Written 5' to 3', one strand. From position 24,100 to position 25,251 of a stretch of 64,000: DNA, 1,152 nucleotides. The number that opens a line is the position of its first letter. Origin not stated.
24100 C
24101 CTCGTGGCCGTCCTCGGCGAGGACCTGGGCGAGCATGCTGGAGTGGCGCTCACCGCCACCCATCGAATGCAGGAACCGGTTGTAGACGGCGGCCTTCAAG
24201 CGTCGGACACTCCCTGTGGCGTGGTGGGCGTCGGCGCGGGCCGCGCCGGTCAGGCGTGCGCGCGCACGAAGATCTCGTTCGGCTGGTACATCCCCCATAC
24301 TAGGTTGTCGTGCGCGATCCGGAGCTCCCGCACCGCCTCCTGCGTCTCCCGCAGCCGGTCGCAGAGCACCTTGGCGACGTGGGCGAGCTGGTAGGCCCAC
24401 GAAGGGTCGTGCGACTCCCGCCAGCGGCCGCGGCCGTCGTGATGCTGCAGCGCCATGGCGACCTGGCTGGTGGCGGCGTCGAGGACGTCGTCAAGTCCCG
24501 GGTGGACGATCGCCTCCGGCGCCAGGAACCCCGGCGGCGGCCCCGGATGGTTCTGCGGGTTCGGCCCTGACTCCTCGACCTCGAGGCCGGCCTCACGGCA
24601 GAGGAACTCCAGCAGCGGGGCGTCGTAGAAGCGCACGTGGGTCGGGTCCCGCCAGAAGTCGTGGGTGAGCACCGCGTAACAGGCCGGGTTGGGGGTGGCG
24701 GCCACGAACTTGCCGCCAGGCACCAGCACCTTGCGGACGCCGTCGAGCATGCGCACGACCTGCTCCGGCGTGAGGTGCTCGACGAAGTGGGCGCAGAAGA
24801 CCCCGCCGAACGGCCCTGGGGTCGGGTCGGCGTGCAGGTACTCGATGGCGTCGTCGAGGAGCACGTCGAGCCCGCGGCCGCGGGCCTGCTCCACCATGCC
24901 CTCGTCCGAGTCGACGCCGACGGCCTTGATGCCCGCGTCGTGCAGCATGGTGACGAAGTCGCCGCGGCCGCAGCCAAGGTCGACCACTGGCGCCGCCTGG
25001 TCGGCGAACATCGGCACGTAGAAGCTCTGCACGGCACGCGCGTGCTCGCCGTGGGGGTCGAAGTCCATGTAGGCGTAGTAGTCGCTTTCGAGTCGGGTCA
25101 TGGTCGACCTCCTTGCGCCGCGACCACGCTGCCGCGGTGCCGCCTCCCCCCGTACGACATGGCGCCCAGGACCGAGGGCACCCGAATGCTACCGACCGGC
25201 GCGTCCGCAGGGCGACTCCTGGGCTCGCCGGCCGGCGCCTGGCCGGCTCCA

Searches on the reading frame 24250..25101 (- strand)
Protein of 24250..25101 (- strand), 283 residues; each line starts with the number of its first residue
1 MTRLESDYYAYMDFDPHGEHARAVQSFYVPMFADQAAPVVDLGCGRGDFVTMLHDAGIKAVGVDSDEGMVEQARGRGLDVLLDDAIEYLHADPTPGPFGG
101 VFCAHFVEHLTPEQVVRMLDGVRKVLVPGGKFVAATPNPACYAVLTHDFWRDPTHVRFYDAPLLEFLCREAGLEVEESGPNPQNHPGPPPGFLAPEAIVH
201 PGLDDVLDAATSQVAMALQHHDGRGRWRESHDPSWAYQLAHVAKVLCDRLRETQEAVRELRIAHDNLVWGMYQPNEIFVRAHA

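Call 5: search_protein_families(library=pfam, proteins=[window:24250-25101:-], max_evalue=1)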
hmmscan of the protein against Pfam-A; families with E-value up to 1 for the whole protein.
window:24250-25101:- (283 aa): 11 families
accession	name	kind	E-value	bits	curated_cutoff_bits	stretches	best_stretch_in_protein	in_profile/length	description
PF13649.12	Methyltransf_25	-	1.1e-13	52.1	27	1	39-130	1-97/97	Methyltransferase domain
PF13489.12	Methyltransf_23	-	7.7e-13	48.9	27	1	30-177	15-163/164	Methyltransferase domain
PF08241.18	Methyltransf_11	-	5.8e-12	46.5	21.2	1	40-133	1-94/95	Methyltransferase domain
PF08242.18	Methyltransf_12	-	1.5e-10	42.1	30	1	40-132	1-98/98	Methyltransferase domain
PF13847.12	Methyltransf_31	-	3.3e-07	30.5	27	1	35-138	3-113/145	Methyltransferase domain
PF07021.18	MetW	-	2.4e-06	27.8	21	1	35-89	13-68/193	Methionine biosynthesis protein MetW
PF03291.22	mRNA_G-N7_MeTrfase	-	5.8e-06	26.1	26.6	2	102-139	149-185/315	mRNA (guanine-N(7))-methyltransferase domain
PF01728.25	FtsJ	-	0.036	14.4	24.1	1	34-74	20-62/181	FtsJ-like methyltransferase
PF13679.12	Methyltransf_32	-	0.04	14.3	27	1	34-76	24-72/143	Methyltransferase domain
PF01209.24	Ubie_methyltran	-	0.074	12.8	20.1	1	35-133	47-150/233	ubiE/COQ5 methyltransferase family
PF03141.22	Methyltransf_29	-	0.096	11.7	23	1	34-137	116-220/506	Putative S-adenosyl-L-methionine-dependent methyltransferase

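Call 6: search_protein_families(library=ncbifam, proteins=[window:24250-25101:-], max_evalue=1)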
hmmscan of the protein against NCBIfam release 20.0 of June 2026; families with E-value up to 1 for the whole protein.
window:24250-25101:- (283 aa): 25 families
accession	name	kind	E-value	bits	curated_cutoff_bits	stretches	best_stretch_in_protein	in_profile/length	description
NF045667.1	MTase_DVU1556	equivalog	3.2e-11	43.1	155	1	34-133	21-118/213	DVU_1556 family methyltransferase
NF043040.1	corrin_prot_MT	hypoth_equivalog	9.6e-10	38.2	180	1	29-135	35-148/216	corrinoid protein-associated methyltransferase CpaM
NF010703.0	PRK14103.1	equivalog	6.3e-08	32.3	320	1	10-92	6-88/256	trans-aconitate 2-methyltransferase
NF041820.1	daptide_MTase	equivalog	1.8e-06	27.6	175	1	35-137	36-145/243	daptide-type RiPP biosynthesis methyltransferase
TIGR02081.1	metW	equivalog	8.1e-06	25.5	189.5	1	35-87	13-66/194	methionine biosynthesis protein MetW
NF002463.0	PRK01683.1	equivalog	1.7e-05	24.6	297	1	11-76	9-74/258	trans-aconitate 2-methyltransferase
TIGR01983.1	UbiG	equivalog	3.4e-05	23.2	102.95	1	37-143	51-160/228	bifunctional 2-polyprenyl-6-hydroxyphenol methylase/3-demethylubiquinol 3-O-methyltransferase UbiG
TIGR04543.1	ketoArg_3Met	equivalog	9e-05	21.7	425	1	33-75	147-191/336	2-ketoarginine methyltransferase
TIGR02021.1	BchM-ChlM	equivalog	0.00021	20.8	158.9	1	38-121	57-142/218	magnesium protoporphyrin IX methyltransferase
TIGR01934.1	MenG_MenH_UbiE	subfamily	0.00031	20.1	158.35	1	33-94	37-98/223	ubiquinone/menaquinone biosynthesis methyltransferase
NF004851.0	PRK06202.1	equivalog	0.00044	19.7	243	1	34-123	59-155/237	hypothetical protein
NF040539.1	AST_met_ArsM_2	exception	0.00055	19.9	240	1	33-134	54-163/262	putative arsinothricin biosynthesis methyltransferase ArsM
NF001244.0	PRK00216.1-5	equivalog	0.00079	18.8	216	1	32-93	45-109/236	bifunctional demethylmenaquinone methyltransferase/2-methoxy-6-polyprenyl-1,4-benzoquinol methylase UbiE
NF047649.1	MTase_UXPK_star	exception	0.0053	15.8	460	1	38-135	80-182/283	methyltransferase/UXPK-star double selenoprotein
NF050150.1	RiPP_MTase_ApyS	equivalog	0.006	15.8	400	1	37-90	143-198/323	RiPP biosynthesis methyltransferase ApyS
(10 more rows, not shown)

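Call 16: find_homologous_proteins(query=window:24250-25101:-)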
Query window:24250-25101:- (283 aa): 1220 proteins with E <= 0.001 among 6555 candidates; the best 120 are listed.
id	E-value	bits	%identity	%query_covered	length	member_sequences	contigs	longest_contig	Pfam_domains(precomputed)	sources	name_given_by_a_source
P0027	2.2e-185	633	95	100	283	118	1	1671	PF07021.19,PF13847.13,PF13489.13,PF13649.13,PF03291.23,PF08241.19,PF08242.19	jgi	jgi:SAM-dependent methyltransferase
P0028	4.4e-146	504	75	100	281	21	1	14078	PF07021.19,PF13847.13,PF13489.13,PF13649.13,PF08241.19,PF08242.19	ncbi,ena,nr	ncbi:MAG TPA: class I SAM-dependent methyltransferase [Actinomycetes bacterium]|nr:class I SAM-depen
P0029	2.6e-142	492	73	100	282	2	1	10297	PF07021.19,PF13847.13,PF13489.13,PF13649.13,PF08241.19,PF08242.19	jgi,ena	jgi:SAM-dependent methyltransferase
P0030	2.2e-141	489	74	99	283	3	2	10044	PF07021.19,PF13847.13,PF13489.13,PF13649.13,PF08241.19,PF08242.19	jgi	-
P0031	4.6e-133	461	70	99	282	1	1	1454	PF07021.19,PF13847.13,PF13489.13,PF13649.13,PF08241.19,PF08242.19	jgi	jgi:SAM-dependent methyltransferase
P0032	8.2e-127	441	67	100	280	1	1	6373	PF07021.19,PF13489.13,PF13649.13,PF08241.19,PF08242.19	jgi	jgi:SAM-dependent methyltransferase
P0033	2.5e-125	436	65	99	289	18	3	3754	PF07021.19,PF13847.13,PF13489.13,PF13649.13,PF08241.19,PF08242.19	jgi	jgi:SAM-dependent methyltransferase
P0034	4.9e-125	435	67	99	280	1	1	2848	PF07021.19,PF13489.13,PF13649.13,PF08241.19,PF08242.19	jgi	jgi:SAM-dependent methyltransferase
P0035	1.4e-124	434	65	99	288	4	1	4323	PF13847.13,PF13489.13,PF13649.13,PF08241.19,PF08242.19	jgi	jgi:SAM-dependent methyltransferase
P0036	3.8e-124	432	66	99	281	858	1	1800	PF07021.19,PF13847.13,PF13489.13,PF13649.13,PF08241.19,PF08242.19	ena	-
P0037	4.7e-124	432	65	99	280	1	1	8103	PF13847.13,PF13489.13,PF13649.13,PF08241.19,PF08242.19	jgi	jgi:SAM-dependent methyltransferase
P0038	4.9e-124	432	67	99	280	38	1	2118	PF07021.19,PF13489.13,PF13649.13,PF08241.19,PF08242.19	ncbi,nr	ncbi:MAG TPA: class I SAM-dependent methyltransferase [Actinomycetes bacterium]|nr:class I SAM-depen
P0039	5.2e-124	432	65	99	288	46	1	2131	PF07021.19,PF13847.13,PF13489.13,PF13649.13,PF08241.19,PF08242.19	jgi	jgi:SAM-dependent methyltransferase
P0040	7.7e-124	431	65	99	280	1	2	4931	PF13847.13,PF13489.13,PF13649.13,PF08241.19,PF08242.19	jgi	jgi:SAM-dependent methyltransferase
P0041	9.4e-124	431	67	99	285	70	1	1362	PF07021.19,PF13847.13,PF13489.13,PF13649.13,PF08241.19,PF08242.19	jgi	jgi:SAM-dependent methyltransferase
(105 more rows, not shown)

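Call 35: search_solved_structures(query=A2, max_evalue=0.001, show_alignments=2)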
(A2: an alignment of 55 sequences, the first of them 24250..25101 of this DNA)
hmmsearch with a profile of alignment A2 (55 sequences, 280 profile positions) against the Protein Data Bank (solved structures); distinct sequences matched with E-value up to 0.001: 59.
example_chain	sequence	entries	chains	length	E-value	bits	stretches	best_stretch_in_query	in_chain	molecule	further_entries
3dli_A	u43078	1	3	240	9.4e-27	97.4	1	17-170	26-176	methyltransferase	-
3e8s_A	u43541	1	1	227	3.8e-15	59.3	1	32-140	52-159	Putative SAM Dependent Methyltransferase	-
1ve3_A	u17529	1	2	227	7.6e-12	48.5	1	13-131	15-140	hypothetical protein PH0226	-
9sot_A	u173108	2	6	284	2e-09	40.5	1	15-131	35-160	Class I SAM-dependent methyltransferase | Methyltransferase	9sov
4hgy_A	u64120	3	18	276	1.2e-08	38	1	23-138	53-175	CcbJ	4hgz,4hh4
7pd7_A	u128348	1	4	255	1.6e-08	37.6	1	35-137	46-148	Methyltransferase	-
9icz_A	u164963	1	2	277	2.3e-08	37.1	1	16-130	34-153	S-adenosylmethionine (SAM)-dependent methyltransferase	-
3cc8_A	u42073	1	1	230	5e-08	36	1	33-177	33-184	Putative methyltransferase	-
4e2y_A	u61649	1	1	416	7e-08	35.5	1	33-131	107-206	TcaB9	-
3ndi_A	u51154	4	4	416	7.3e-08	35.4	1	33-131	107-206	Methyltransferase | TcaB9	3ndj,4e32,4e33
4e31_A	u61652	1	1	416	7.4e-08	35.4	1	34-131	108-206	TcaB9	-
4e2x_A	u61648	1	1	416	7.6e-08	35.4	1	33-131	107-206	TcaB9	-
4e2z_A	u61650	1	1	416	8.1e-08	35.3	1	33-131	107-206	TcaB9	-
9fcx_A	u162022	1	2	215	9.9e-08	35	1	33-133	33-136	SAM-dependent methyltransferase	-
2avn_A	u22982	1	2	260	1.1e-07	34.8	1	28-149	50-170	ubiquinone/menaquinone biosynthesis methyltransferase-related protein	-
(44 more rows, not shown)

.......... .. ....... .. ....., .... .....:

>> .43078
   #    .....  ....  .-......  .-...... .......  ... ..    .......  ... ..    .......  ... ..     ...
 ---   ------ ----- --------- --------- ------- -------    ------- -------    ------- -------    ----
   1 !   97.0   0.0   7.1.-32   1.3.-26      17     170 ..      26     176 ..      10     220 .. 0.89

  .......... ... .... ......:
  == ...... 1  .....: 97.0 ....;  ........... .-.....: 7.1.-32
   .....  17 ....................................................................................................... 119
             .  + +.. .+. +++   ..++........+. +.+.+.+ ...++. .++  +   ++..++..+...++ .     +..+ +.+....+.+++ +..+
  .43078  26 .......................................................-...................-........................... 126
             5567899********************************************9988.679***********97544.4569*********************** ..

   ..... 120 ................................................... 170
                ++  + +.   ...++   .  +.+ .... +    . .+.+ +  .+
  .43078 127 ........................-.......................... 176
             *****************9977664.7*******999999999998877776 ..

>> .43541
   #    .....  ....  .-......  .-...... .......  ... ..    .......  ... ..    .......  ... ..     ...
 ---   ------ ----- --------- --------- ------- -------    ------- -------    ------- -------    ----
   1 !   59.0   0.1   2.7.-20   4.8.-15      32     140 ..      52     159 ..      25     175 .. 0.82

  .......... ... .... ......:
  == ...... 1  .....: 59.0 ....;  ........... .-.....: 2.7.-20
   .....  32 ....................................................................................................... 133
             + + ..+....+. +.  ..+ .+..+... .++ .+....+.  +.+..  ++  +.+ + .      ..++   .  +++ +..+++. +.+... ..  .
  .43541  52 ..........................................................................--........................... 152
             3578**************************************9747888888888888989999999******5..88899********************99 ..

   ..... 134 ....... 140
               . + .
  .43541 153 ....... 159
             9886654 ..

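Call 39: predict_structure(alignment_id=A2)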
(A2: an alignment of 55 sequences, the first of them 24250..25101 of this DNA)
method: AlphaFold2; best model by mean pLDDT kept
length: 283 residues; sequences in the alignment: 55
mean_pLDDT: 87.5   pTM: 0.78
mean pLDDT of the five models: 87.5, 87.3, 87.0, 86.4, 85.8
residues with pLDDT >= 90: 161; 70-90: 92; 50-70: 28; < 50: 2
segments of 3 or more residues with pLDDT < 50: none
pLDDT, mean of each block of 10 residues (from residue 1): 61 77 94 95 95 97 94 95 95 85 92 94 95 92 72 71 96 96 86 88 86 80 61 84 91 95 89 90 96
secondary structure, 60 per line:
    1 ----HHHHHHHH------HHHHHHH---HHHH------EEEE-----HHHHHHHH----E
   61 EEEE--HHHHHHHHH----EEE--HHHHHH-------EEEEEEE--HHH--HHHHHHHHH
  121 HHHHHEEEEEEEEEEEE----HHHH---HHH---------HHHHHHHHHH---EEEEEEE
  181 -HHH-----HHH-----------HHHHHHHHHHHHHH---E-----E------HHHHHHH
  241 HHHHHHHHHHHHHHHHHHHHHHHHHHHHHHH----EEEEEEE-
elements in order: H5-12 H19-25 H29-32 E39-42 H48-55 E60-64 H67-75 E80-82 H85-90 E98-104 H112-125 E126-137 H142-145 H161-170 E174-180 H204-217 H234-271 E276-282
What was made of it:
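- On Class I SAM-dependent methyltransferase (functional enzyme): B has all seven (call 39).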

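Call 54: search_protein_representatives(alignment_id=A2)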
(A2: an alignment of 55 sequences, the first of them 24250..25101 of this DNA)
Query: 55 sequences, 280 profile positions. Proteins with E-value up to 0.001 (for the whole library): 47919; up to 1e-10: 9949; up to 1e-30: 900. The best 150 are listed.
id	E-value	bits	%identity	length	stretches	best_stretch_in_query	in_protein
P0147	9.5e-115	399.3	-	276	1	1-279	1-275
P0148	3.4e-105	367.9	-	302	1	17-280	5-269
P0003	5.6e-98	344.2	-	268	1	16-280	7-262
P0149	8.8e-95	333.8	-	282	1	2-279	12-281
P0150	5.9e-89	314.6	-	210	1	66-279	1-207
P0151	1.2e-84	300.5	-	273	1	2-280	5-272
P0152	1.3e-82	293.8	-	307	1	3-278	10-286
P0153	5.3e-70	252.5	-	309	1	3-279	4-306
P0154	6.3e-66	239.1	-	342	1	1-209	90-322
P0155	1.5e-63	231.3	-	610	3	17-178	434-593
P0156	2.6e-62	227.2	-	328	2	4-193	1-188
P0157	1.7e-59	218.0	-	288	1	4-280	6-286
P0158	3.0e-56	207.3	-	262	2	5-192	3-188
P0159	2.2e-54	201.2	-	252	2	4-182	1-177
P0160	4.5e-53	196.9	-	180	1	109-210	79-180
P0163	8.9e-53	195.9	-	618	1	3-185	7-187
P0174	2.5e-47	178.1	-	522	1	33-232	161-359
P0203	1.2e-42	162.7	-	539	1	4-265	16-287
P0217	1.9e-41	158.8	-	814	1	14-181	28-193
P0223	4.8e-41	157.5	-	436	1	20-212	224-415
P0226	1.3e-40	156.1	-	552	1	17-181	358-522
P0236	4.5e-40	154.3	-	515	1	16-181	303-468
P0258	5.3e-39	150.8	-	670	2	16-181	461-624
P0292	5.8e-38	147.4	-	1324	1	17-172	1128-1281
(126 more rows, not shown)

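Call 57: search_protein_families(library=pfam, proteins=[P0155, P0163, P0217, P0292, P0226, P0174, P0203, P0258, P0236, P0223], max_evalue=0.0001)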
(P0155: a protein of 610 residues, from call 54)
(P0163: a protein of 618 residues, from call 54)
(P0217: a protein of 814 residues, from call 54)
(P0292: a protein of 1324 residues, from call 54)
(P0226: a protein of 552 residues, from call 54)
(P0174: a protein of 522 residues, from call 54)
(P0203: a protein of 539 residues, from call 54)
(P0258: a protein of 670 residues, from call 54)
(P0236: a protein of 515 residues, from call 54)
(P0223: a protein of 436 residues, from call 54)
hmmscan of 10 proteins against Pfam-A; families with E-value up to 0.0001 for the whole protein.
P0155 (610 aa): 8 families
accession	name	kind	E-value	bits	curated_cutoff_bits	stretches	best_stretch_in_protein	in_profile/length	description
PF13489.12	Methyltransf_23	-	1.6e-26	93.5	27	2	237-346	15-121/164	Methyltransferase domain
PF07021.18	MetW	-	6.7e-20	72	21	1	243-356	12-122/193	Methionine biosynthesis protein MetW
PF08241.18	Methyltransf_11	-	1.5e-17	64.5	21.2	1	249-339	1-93/95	Methyltransferase domain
PF13649.12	Methyltransf_25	-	6.5e-17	62.5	27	1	248-337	1-97/97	Methyltransferase domain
PF08242.18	Methyltransf_12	-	6.4e-14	52.9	30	1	249-338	1-97/98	Methyltransferase domain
PF13847.12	Methyltransf_31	-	2e-13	50.7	27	1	246-345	5-113/145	Methyltransferase domain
PF05891.18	Methyltransf_PK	-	5.7e-11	42.8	27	1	504-592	117-201/218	AdoMet dependent proline di-methyltransferase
PF02353.26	CMAS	-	1.2e-05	25.2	27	0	246-341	64-164/273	Mycolic acid cyclopropane synthetase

P0163 (618 aa): 14 families
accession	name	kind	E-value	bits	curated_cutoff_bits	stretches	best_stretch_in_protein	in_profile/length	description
PF00535.33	Glycos_transf_2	-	9.5e-31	107.4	23.3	1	290-459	1-165/168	Glycosyl transferase family 2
PF13489.12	Methyltransf_23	-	3.6e-22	79.3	27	1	22-175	8-162/164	Methyltransferase domain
PF08241.18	Methyltransf_11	-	4.6e-16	59.7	21.2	1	41-133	1-95/95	Methyltransferase domain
PF13649.12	Methyltransf_25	-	5.3e-16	59.5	27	1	40-129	1-97/97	Methyltransferase domain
PF08242.18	Methyltransf_12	-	6e-14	53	30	1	41-131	1-98/98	Methyltransferase domain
PF13641.12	Glyco_tranf_2_3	-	6.2e-13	49.7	27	1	289-516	3-225/230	Glycosyltransferase like family 2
PF13847.12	Methyltransf_31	-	9.4e-12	45.3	27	1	38-143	5-124/145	Methyltransferase domain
PF07021.18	MetW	-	9.1e-11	42.2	21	1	32-124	9-101/193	Methionine biosynthesis protein MetW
PF13632.12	Glyco_trans_2_3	-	6.5e-10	39.6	27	1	368-503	2-128/198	Glycosyl transferase family group 2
PF10111.15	Glyco_tranf_2_2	-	1.4e-07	31.8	27.3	1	290-498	1-216/276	Glycosyltransferase like family 2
PF02353.26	CMAS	-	2.3e-05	24.3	27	1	36-135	62-166/273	Mycolic acid cyclopropane synthetase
PF03848.20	TehB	-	2.8e-05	24.1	20.4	1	17-135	12-134/193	Tellurite resistance protein TehB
PF03291.22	mRNA_G-N7_MeTrfase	-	3e-05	23.7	26.6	0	109-147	156-194/315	mRNA (guanine-N(7))-methyltransferase domain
PF01728.25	FtsJ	-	6e-05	23.5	24.1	0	23-89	12-78/181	FtsJ-like methyltransferase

P0217 (814 aa): 11 families
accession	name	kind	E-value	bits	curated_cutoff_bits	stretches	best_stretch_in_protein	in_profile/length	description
PF13692.12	Glyco_trans_1_4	-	1.1e-29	103.9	27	1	633-771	1-142/142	Glycosyl transferases group 1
PF13489.12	Methyltransf_23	-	4.3e-17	62.7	27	1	36-186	12-163/164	Methyltransferase domain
PF13649.12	Methyltransf_25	-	2.6e-14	54.1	27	1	50-139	1-97/97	Methyltransferase domain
PF00534.26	Glycos_transf_1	-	1.2e-13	51.4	26.4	1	630-784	12-171/172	Glycosyl transferases group 1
PF08241.18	Methyltransf_11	-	1.8e-13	51.4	21.2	1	51-143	1-95/95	Methyltransferase domain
PF08242.18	Methyltransf_12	-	6.1e-11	43.4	30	1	51-141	1-98/98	Methyltransferase domain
PF13847.12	Methyltransf_31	-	1.1e-09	38.5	27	1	49-149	6-116/145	Methyltransferase domain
PF07021.18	MetW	-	6.1e-09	36.2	21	1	46-96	13-64/193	Methionine biosynthesis protein MetW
PF13524.12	Glyco_trans_1_2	-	1.8e-07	31.7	25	1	660-795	7-139/144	Glycosyl transferase-like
PF02353.26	CMAS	-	1.7e-06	28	27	1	48-145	64-166/273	Mycolic acid cyclopropane synthetase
PF13439.12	Glyco_transf_4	-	6.3e-06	26.8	28.5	1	429-621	3-169/170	Glycosyltransferase Family 4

P0292 (1324 aa): 9 families
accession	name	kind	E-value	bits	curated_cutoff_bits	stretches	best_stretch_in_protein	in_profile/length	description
PF13489.12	Methyltransf_23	-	3.7e-20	72.7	27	1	1137-1280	16-160/164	Methyltransferase domain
PF13649.12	Methyltransf_25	-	1.6e-17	64.4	27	1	1147-1237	1-97/97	Methyltransferase domain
PF08241.18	Methyltransf_11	-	1.9e-17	64.1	21.2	1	1148-1240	1-94/95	Methyltransferase domain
PF00534.26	Glycos_transf_1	-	1.9e-13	50.8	26.4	1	706-818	24-134/172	Glycosyl transferases group 1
PF08242.18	Methyltransf_12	-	4.5e-13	50.2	30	1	1148-1238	1-97/98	Methyltransferase domain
PF07021.18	MetW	-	2.7e-11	43.9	21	1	1143-1232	13-105/193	Methionine biosynthesis protein MetW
PF13692.12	Glyco_trans_1_4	-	5.3e-11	43.4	27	1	708-824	13-125/142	Glycosyl transferases group 1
PF13847.12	Methyltransf_31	-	7.6e-11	42.3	27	1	1144-1245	4-113/145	Methyltransferase domain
PF20706.3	GT4-conflict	-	7.7e-07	28.9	26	1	729-870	233-370/385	Family 4 Glycosyltransferase in conflict systems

P0226 (552 aa): 6 families
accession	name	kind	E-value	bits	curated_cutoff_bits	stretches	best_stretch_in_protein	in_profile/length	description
PF13489.12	Methyltransf_23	-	6.1e-18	65.5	27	1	361-514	10-163/164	Methyltransferase domain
PF08241.18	Methyltransf_11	-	2.3e-13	51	21.2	1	378-471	1-95/95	Methyltransferase domain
PF13649.12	Methyltransf_25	-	5.9e-12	46.6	27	1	377-467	1-97/97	Methyltransferase domain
PF08242.18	Methyltransf_12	-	6.3e-09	36.9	30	1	378-469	1-98/98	Methyltransferase domain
PF07021.18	MetW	-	1.4e-08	35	21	1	361-444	1-85/193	Methionine biosynthesis protein MetW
PF13847.12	Methyltransf_31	-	7.5e-07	29.4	27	1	373-475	3-113/145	Methyltransferase domain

P0174 (522 aa): 1 family
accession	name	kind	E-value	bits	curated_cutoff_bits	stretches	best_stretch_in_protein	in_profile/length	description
PF13489.12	Methyltransf_23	-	1.1e-05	25.7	27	1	159-297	21-159/164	Methyltransferase domain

P0203 (539 aa): 5 families
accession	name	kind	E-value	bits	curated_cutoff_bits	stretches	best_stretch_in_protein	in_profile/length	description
PF13489.12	Methyltransf_23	-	8.2e-15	55.4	27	1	43-184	17-159/164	Methyltransferase domain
PF13649.12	Methyltransf_25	-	1.3e-11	45.5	27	1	52-141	1-97/97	Methyltransferase domain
PF08241.18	Methyltransf_11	-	2.1e-11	44.7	21.2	1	53-145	1-95/95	Methyltransferase domain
PF08242.18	Methyltransf_12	-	1.2e-08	36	30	1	53-143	1-98/98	Methyltransferase domain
PF07021.18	MetW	-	1.3e-08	35.2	21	1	47-148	12-110/193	Methionine biosynthesis protein MetW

P0258 (670 aa): 11 families
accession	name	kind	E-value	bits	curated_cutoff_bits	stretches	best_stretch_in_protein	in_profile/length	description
PF13489.12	Methyltransf_23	-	6.3e-35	120.8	27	2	474-614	19-160/164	Methyltransferase domain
PF08241.18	Methyltransf_11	-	9.8e-32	109.9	21.2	2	66-163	1-95/95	Methyltransferase domain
PF13649.12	Methyltransf_25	-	1.8e-31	109.1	27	2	66-159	2-97/97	Methyltransferase domain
PF08242.18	Methyltransf_12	-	1.6e-27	96.6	30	2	66-160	1-97/98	Methyltransferase domain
PF13847.12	Methyltransf_31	-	1.7e-21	76.9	27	2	64-167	6-113/145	Methyltransferase domain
PF07021.18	MetW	-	7.2e-18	65.3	21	1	477-557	13-94/193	Methionine biosynthesis protein MetW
PF02353.26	CMAS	-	7.2e-09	35.8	27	0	60-161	60-162/273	Mycolic acid cyclopropane synthetase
PF03848.20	TehB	-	8.2e-09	35.6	20.4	1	59-195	28-157/193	Tellurite resistance protein TehB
PF05891.18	Methyltransf_PK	-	1.1e-06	28.8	27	0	63-160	57-156/218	AdoMet dependent proline di-methyltransferase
PF05175.20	MTS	-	2.6e-05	24.4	23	0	55-132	26-104/170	Methyltransferase small domain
PF05401.17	NodS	-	9.4e-05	22.8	24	0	63-165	45-146/201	Nodulation protein S (NodS)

P0236 (515 aa): 6 families
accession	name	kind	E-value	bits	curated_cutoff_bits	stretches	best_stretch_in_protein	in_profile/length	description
PF13489.12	Methyltransf_23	-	2.4e-10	40.8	27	1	316-460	19-163/164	Methyltransferase domain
PF07021.18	MetW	-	6.8e-10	39.3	21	1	319-404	13-101/193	Methionine biosynthesis protein MetW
PF08241.18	Methyltransf_11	-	1.8e-09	38.5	21.2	1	324-417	1-95/95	Methyltransferase domain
PF13649.12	Methyltransf_25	-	3.5e-08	34.5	27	1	323-413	1-97/97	Methyltransferase domain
PF13847.12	Methyltransf_31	-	1.8e-06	28.2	27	1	320-421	4-113/145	Methyltransferase domain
PF08242.18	Methyltransf_12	-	3.6e-05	24.9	30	0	324-415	1-98/98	Methyltransferase domain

P0223 (436 aa): 6 families
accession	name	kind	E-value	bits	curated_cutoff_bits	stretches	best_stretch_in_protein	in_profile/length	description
PF08241.18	Methyltransf_11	-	2.1e-16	60.8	21.2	1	241-333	1-94/95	Methyltransferase domain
PF13489.12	Methyltransf_23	-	4.2e-16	59.5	27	1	221-376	7-162/164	Methyltransferase domain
PF13649.12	Methyltransf_25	-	1.4e-15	58.2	27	1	240-330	1-97/97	Methyltransferase domain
PF08242.18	Methyltransf_12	-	3.3e-11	44.2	30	1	241-332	1-98/98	Methyltransferase domain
PF07021.18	MetW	-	1.3e-09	38.4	21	1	239-298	16-76/193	Methionine biosynthesis protein MetW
PF13847.12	Methyltransf_31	-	9.4e-07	29.1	27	1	238-338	5-113/145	Methyltransferase domain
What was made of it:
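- MT-GT2 and MT-GT4 fusion proteins exist among relatives (call 57).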
